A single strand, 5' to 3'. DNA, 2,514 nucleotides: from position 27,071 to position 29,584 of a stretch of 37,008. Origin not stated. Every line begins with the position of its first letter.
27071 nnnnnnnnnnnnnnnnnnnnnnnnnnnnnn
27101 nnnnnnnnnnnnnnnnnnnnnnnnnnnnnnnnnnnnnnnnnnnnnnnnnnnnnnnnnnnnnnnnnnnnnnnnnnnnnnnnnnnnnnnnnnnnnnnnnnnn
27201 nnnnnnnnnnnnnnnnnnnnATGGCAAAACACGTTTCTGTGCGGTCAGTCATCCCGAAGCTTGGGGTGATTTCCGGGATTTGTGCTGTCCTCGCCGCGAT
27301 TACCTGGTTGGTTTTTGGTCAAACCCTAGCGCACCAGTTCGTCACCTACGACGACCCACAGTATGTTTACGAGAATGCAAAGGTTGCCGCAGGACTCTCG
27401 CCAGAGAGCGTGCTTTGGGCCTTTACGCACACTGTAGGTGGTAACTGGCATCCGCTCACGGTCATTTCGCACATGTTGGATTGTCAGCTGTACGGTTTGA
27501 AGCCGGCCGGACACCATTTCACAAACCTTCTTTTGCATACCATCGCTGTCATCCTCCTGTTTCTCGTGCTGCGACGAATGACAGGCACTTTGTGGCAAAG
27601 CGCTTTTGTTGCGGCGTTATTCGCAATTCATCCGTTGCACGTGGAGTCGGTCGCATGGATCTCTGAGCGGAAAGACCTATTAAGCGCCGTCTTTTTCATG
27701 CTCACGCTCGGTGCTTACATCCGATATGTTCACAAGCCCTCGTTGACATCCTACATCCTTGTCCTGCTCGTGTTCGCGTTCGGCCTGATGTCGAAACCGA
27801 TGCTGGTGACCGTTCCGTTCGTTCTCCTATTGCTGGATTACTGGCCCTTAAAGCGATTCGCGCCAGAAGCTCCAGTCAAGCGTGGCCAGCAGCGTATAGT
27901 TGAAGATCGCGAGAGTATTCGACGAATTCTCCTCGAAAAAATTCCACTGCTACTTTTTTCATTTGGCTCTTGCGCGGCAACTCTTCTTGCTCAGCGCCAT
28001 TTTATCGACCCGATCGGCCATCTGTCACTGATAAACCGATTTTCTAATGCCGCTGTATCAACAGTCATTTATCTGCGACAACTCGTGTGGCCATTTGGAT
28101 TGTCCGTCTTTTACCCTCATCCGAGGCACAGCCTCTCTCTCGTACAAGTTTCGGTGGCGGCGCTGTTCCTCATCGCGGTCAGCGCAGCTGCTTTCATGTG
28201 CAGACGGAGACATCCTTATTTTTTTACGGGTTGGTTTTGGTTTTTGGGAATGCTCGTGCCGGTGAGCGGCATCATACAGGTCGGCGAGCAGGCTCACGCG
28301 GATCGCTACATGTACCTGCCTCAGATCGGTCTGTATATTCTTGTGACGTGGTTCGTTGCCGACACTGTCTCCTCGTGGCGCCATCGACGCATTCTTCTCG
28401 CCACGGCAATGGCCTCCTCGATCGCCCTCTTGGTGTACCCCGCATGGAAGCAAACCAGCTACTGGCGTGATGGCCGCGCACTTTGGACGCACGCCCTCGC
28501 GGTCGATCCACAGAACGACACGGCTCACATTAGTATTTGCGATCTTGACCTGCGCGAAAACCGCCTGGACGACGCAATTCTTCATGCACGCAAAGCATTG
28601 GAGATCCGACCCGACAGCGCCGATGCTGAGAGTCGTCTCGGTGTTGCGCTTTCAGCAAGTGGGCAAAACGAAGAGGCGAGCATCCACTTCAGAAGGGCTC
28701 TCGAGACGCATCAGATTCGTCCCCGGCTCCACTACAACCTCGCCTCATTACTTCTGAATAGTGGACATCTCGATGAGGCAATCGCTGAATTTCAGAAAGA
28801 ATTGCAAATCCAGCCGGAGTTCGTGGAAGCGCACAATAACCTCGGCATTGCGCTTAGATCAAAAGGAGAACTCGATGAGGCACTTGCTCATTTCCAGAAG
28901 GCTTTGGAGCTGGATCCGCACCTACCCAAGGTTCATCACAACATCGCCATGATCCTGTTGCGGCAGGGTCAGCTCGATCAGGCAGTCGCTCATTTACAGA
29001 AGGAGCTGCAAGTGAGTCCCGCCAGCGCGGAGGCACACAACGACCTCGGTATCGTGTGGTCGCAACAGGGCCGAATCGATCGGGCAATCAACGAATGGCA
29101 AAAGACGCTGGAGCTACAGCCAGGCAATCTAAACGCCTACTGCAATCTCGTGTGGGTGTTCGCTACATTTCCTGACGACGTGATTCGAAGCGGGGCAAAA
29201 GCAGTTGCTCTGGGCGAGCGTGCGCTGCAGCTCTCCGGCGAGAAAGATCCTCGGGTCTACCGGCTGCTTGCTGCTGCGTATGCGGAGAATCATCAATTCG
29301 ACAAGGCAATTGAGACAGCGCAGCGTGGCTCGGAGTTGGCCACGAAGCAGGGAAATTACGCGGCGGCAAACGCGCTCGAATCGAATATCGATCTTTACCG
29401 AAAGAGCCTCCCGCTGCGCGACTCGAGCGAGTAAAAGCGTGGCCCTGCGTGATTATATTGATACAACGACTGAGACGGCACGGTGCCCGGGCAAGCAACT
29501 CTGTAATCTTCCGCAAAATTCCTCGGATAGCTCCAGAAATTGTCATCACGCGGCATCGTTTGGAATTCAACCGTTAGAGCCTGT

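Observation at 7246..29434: Dense lipid-linked-sugar / GT-C island with five TMTC-like TPR glycosyltransferase paralogues: a candidate multi-specificity periplasmic glycosylation system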

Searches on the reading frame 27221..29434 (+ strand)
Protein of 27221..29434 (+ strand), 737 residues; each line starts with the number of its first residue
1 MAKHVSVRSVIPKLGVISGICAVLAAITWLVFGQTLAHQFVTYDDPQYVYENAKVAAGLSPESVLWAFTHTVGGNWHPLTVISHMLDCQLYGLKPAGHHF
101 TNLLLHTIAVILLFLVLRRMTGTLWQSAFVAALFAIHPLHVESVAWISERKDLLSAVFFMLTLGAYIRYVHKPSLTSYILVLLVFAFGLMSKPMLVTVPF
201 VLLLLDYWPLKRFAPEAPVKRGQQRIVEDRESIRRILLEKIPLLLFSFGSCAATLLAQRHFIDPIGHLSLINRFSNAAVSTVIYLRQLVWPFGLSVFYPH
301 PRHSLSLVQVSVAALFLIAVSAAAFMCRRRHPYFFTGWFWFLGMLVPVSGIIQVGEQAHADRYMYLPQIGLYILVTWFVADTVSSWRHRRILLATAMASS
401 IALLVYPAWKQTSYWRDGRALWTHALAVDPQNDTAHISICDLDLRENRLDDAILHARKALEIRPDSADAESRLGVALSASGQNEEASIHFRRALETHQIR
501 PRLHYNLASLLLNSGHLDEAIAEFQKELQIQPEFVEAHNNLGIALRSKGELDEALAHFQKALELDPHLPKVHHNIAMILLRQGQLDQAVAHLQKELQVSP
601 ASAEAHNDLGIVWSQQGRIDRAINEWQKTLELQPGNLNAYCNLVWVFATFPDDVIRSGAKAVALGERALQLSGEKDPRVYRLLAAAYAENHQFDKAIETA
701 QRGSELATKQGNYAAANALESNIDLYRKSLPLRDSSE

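Call 4: search_protein_families(library=pfam, proteins=[window:27221-29434:+], max_evalue=0.01)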
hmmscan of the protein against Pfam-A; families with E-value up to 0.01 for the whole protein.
window:27221-29434:+ (737 aa): 29 families (the best 25 are shown)
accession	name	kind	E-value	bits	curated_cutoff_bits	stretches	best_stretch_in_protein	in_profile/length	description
PF07719.23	TPR_2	-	1.5e-41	137.5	27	4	536-567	2-33/34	Tetratricopeptide repeat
PF13414.12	TPR_11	-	3.7e-39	132.6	26.8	5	544-583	3-42/42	TPR repeat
PF00515.34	TPR_1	-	1.6e-38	129.4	27.8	3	536-567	2-33/34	Tetratricopeptide repeat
PF13431.12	TPR_17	-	8.1e-33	110.4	24.4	3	558-589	2-33/34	Tetratricopeptide repeat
PF14559.12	TPR_19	-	1.1e-26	93.4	25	5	547-593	3-49/68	Tetratricopeptide repeat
PF13432.12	TPR_16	-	1.5e-26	92.9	32.7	3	511-568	7-64/65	Tetratricopeptide repeat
PF13181.12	TPR_8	-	4.8e-24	82.9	25.7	2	536-566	2-32/34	Tetratricopeptide repeat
PF13424.12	TPR_12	-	4.7e-22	78.4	30.1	4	503-565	5-75/77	Tetratricopeptide repeat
PF13428.12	TPR_14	-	2.4e-21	74.5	23.5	3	536-576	2-42/44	Tetratricopeptide repeat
PF23914.1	TPR_CcmH_CycH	-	7.6e-15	55.5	42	2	527-636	42-154/158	Cytochrome c-type biogenesis protein H TPR domain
PF13374.12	TPR_10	-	3.3e-13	49.6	27.5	1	539-564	6-31/42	Tetratricopeptide repeat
PF13176.12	TPR_7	-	1.8e-12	46.7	27.9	1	537-568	1-32/36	Tetratricopeptide repeat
PF24575.1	TPR_Slam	-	2.1e-11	44.6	35.2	1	542-590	54-102/104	Surface lipoprotein assembly modifier, N-terminal TPR repeats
PF07721.20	TPR_4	-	7.2e-11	42.1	27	0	572-593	4-25/26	Tetratricopeptide repeat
PF12895.13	ANAPC3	-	8.9e-10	39.2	27.2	0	447-526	3-81/82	Anaphase-promoting complex, cyclosome, subunit 3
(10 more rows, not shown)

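Call 26: predict_structure(alignment_id=A2)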
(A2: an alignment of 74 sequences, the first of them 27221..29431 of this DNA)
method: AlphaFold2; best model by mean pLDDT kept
length: 737 residues; sequences in the alignment: 74
mean_pLDDT: 83.8   pTM: 0.75
mean pLDDT of the five models: 83.8, 81.2, 80.8, 79.4, 77.4
residues with pLDDT >= 90: 318; 70-90: 307; 50-70: 93; < 50: 19
segments of 3 or more residues with pLDDT < 50: 1-9, 138-141, 263-265
pLDDT, mean of each block of 10 residues (from residue 1): 38 85 95 84 65 84 81 64 86 85 92 94 90 74 62 89 96 95 92 85 93 70 64 90 91 69 54 72 73 57 68 88 92 92 75 53 74 87 74 81 81 81 84 87 93 96 88 95 95 80 83 84 82 79 85 86 79 90 93 92 95 93 97 95 95 92 97 94 97 98 96 93 95 73
secondary structure, 60 per line:
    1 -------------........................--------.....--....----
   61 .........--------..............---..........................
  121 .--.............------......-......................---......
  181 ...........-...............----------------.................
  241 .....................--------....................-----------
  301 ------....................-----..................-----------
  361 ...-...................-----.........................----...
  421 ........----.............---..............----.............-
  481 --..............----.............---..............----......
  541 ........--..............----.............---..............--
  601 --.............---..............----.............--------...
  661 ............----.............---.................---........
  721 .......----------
elements in order (helices of 4 or more, strands of 3 or more residues): H14-37 H46-50 H53-56 H61-69 H78-91 H95-121 H124-136 H143-148 H150-171 H175-191 H193-207 H224-261 H270-289 H307-326 H332-349 H365-383 H389-413 H418-428 H433-445 H449-462 H467-479 H483-496 H501-513 H517-530 H535-548 H551-564 H569-581 H585-598 H603-615 H619-632 H637-649 H658-672 H677-689 H693-709 H713-727

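Call 28: fold_search(model_id=the predicted structure, library=pdb)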
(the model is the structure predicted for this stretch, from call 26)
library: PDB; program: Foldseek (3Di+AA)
matches with E <= 10: 1459; with E <= 0.001: 465
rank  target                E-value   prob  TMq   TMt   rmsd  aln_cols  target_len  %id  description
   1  6eou                  2.9e-13  1.00  0.34  0.67   6.7       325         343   27  O-GlcNAc transferase TPR domain with the intellectual disability associated mutation L254F (released 2018-05-09)
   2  8chy                  3.1e-13  1.00  0.30  0.73   4.8       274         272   34  Crystal structure of an 8-repeat consensus TPR superhelix with Zinc. (released 2024-02-21)
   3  1w3b_A                6.9e-13  1.00  0.36  0.64   6.5       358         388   27  The superhelical TPR domain of O-linked GlcNAc transferase reveals structural similarities to importin alpha. (released 2004-09-09)
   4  1w3b_B                1.1e-12  1.00  0.32  0.59  10.8       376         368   24  The superhelical TPR domain of O-linked GlcNAc transferase reveals structural similarities to importin alpha. (released 2004-09-09)
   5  9qhb                  1.6e-12  1.00  0.33  0.82   3.4       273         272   32  Crystal structure of 16-repeat CTPR protein with eliminated coordination sites (released 2025-10-22)
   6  9qhc_A                9.0e-12  1.00  0.32  0.79   7.4       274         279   34  Crystal structure of 8-repeat CTPR protein with eliminated coordination sites (released 2025-10-22)
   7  9qhc_B                1.1e-11  1.00  0.32  0.79   7.1       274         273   34  Crystal structure of 8-repeat CTPR protein with eliminated coordination sites (released 2025-10-22)
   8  7y4i_A                2.5e-11  1.00  0.29  0.27  14.6       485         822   18  Crystal structure of SPINDLY in complex with GDP (released 2022-12-07)
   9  8dth_B                3.7e-11  1.00  0.29  0.30   8.0       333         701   21  Cryo-EM structure of Arabidopsis SPY alternative conformation 2 (released 2023-03-08)
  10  7yeh_A                5.9e-11  1.00  0.37  0.27  13.5       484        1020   20  Cryo-EM structure of human OGT-OGA complex (released 2023-07-12)
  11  8dtg_B                7.1e-11  1.00  0.30  0.30  10.1       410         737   18  Cryo-EM structure of Arabidopsis SPY alternative conformation 1 (released 2023-03-08)
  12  7yea_A                7.4e-11  1.00  0.35  0.26   8.3       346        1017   28  Human O-GlcNAc transferase Dimer (released 2023-07-12)
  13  7y4i_B                8.9e-11  1.00  0.30  0.27  15.7       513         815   17  Crystal structure of SPINDLY in complex with GDP (released 2022-12-07)
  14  7ntf_A                1.1e-10  1.00  0.35  0.29  12.9       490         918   18  Cryo-EM structure of unliganded O-GlcNAc transferase (released 2021-11-17)
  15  8dtg_A                1.1e-10  1.00  0.30  0.28  15.2       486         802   18  Cryo-EM structure of Arabidopsis SPY alternative conformation 1 (released 2023-03-08)
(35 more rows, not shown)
